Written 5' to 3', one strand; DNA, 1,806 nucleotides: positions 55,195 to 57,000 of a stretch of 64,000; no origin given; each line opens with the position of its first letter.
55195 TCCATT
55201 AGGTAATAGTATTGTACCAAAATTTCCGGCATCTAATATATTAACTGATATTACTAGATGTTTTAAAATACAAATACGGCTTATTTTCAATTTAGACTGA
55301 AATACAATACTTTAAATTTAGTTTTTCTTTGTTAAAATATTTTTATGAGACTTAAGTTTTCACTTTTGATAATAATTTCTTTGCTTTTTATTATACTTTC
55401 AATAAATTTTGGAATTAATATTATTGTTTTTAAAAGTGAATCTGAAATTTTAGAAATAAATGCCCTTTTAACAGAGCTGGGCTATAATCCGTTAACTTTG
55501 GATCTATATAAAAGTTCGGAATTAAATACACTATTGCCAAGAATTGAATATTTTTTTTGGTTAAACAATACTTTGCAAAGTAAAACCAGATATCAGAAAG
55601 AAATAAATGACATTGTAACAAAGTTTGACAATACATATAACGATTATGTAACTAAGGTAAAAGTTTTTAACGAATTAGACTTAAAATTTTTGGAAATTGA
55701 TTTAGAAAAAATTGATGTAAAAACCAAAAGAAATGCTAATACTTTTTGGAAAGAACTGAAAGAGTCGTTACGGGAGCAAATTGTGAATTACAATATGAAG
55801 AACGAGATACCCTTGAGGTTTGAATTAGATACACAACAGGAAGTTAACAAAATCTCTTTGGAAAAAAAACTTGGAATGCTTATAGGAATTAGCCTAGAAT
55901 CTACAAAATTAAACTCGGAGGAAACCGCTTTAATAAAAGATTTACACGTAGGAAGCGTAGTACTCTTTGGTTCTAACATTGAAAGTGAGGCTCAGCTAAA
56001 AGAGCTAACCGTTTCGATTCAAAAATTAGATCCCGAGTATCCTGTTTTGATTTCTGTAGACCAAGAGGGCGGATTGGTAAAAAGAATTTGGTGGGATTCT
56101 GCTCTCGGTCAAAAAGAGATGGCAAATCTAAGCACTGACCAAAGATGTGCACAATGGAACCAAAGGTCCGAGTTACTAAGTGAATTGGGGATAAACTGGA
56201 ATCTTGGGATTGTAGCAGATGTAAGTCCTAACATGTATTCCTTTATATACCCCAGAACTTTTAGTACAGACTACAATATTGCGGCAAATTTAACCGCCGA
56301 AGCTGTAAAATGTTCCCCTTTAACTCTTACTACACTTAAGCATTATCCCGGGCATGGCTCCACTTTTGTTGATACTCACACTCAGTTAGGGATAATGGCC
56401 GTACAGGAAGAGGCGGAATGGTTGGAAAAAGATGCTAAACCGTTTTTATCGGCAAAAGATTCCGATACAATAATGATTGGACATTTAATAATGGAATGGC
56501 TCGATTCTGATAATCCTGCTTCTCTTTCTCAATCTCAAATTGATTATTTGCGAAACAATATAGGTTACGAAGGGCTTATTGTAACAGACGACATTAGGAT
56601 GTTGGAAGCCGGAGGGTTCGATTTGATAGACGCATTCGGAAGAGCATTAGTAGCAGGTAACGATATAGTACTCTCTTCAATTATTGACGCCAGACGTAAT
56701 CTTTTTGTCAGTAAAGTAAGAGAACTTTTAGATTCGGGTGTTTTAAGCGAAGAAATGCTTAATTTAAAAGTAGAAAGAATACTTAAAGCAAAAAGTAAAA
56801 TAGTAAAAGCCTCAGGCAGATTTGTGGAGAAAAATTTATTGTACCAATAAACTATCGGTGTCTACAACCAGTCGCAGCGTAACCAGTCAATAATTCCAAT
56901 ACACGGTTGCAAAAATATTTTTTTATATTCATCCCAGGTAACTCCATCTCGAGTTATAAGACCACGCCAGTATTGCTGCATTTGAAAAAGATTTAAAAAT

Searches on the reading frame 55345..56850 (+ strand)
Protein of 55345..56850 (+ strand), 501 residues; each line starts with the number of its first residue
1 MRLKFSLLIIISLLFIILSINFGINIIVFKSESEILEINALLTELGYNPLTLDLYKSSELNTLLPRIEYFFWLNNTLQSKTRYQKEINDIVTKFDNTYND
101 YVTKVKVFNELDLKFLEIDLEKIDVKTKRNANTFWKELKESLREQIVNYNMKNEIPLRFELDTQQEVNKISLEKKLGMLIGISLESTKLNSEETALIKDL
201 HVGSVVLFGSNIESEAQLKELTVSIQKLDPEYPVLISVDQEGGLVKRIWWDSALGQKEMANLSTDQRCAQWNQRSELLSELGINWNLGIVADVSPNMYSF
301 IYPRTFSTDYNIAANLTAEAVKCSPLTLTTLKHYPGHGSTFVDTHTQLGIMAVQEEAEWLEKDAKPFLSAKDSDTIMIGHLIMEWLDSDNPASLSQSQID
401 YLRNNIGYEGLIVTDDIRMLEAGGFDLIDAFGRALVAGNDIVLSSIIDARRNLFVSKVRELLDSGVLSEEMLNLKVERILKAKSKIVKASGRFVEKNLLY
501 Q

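Call 27: search_protein_families(library=pfam, proteins=[window:55345-56850:+], max_evalue=0.00001)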
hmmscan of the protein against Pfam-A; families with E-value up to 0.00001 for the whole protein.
window:55345-56850:+ (501 aa): 1 family
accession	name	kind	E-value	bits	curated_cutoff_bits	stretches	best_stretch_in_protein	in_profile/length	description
PF00933.27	Glyco_hydro_3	-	7.6e-44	150.9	27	1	172-481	2-315/316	Glycosyl hydrolase family 3 N terminal domain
